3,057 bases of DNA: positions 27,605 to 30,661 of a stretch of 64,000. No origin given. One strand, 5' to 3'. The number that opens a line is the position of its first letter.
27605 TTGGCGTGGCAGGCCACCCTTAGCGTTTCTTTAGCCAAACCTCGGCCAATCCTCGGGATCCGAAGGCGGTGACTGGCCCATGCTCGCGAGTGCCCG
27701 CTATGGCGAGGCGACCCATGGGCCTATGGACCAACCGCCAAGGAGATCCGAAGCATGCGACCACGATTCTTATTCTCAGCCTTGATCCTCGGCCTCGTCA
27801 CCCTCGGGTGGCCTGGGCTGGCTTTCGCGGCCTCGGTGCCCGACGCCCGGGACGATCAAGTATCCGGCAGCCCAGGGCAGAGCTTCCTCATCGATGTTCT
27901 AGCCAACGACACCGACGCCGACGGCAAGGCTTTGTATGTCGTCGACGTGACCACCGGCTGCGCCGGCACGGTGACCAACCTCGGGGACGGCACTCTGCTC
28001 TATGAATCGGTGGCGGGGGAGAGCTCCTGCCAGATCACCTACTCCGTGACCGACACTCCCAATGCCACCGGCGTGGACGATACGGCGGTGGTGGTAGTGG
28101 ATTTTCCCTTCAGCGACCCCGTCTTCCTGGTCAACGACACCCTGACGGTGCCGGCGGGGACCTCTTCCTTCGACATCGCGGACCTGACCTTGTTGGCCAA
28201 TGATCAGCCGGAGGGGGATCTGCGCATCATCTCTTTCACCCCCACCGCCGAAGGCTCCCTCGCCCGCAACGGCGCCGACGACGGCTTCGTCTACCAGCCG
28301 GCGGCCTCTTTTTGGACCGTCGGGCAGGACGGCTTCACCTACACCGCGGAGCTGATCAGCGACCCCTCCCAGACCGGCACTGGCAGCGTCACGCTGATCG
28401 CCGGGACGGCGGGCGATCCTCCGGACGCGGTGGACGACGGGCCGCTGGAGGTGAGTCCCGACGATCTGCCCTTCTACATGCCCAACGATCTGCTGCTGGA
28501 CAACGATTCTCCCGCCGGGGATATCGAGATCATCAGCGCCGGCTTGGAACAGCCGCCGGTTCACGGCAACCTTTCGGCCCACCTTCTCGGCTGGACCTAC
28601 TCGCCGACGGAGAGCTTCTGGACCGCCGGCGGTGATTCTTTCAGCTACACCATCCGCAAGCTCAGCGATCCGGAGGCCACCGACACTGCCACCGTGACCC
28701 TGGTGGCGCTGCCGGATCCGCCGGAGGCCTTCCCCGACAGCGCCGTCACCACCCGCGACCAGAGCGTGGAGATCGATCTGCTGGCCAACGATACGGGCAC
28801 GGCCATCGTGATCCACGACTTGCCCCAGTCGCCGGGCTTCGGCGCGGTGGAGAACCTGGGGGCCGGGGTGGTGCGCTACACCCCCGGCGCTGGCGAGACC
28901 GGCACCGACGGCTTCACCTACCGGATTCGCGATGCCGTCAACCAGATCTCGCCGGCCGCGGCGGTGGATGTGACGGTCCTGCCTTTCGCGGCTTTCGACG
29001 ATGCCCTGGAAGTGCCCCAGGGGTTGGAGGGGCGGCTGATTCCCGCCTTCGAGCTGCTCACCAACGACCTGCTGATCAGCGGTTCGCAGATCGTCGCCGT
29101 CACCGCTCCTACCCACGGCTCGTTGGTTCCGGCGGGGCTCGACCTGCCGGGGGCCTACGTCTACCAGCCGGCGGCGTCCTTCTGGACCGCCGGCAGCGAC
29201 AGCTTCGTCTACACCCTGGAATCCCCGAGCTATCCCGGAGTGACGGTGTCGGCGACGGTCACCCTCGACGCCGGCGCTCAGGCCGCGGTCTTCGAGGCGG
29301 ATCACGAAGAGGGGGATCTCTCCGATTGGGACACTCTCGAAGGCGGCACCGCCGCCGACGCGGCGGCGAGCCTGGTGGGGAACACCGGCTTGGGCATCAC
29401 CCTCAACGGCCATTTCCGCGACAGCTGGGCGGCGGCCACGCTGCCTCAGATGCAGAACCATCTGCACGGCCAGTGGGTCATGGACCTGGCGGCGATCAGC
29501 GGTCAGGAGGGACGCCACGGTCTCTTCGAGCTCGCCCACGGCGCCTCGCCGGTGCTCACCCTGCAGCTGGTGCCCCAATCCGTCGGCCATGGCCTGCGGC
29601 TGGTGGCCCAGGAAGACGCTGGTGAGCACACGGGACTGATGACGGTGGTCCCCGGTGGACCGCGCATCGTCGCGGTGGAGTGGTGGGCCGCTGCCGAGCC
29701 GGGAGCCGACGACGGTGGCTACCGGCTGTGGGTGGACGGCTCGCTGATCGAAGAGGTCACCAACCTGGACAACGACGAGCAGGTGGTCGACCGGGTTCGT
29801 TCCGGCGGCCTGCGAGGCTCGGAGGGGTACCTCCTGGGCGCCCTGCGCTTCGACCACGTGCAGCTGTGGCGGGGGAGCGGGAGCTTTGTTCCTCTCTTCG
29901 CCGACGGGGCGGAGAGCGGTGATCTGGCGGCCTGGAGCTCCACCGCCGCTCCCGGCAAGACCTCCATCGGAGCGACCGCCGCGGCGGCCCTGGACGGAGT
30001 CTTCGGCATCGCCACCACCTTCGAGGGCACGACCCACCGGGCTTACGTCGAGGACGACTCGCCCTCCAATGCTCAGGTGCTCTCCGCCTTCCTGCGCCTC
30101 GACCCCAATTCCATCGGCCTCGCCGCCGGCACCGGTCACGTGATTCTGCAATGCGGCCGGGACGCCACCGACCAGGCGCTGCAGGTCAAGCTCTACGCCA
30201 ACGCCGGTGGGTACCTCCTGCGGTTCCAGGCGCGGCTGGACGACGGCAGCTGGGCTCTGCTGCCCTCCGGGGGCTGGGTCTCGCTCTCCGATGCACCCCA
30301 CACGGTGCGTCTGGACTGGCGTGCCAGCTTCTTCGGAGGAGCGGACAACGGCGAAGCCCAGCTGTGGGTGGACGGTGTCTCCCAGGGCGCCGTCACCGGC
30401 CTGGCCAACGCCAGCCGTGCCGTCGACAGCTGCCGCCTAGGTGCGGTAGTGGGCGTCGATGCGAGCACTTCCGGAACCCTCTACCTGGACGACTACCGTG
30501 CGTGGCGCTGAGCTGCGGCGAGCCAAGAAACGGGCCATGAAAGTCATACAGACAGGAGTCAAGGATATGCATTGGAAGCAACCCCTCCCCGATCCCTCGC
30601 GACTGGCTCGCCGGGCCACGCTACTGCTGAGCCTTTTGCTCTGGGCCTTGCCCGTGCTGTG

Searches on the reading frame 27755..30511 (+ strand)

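Call 55: search_protein_families(library=pfam, proteins=[window:27755-30511:+], max_evalue=0.00001)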
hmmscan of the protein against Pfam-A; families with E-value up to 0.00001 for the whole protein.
window:27755-30511:+ (918 aa): 3 families
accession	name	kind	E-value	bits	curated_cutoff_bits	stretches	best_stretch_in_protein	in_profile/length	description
PF17963.7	Big_9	-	4.6e-42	143.2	23.6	4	321-401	2-84/89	Bacterial Ig domain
PF17892.7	Cadherin_5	-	2.1e-20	72.8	26.5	0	29-105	5-88/98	Cadherin-like domain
PF17803.7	Cadherin_4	-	8.6e-17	61.9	25.1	1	28-83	13-71/71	Bacterial cadherin-like domain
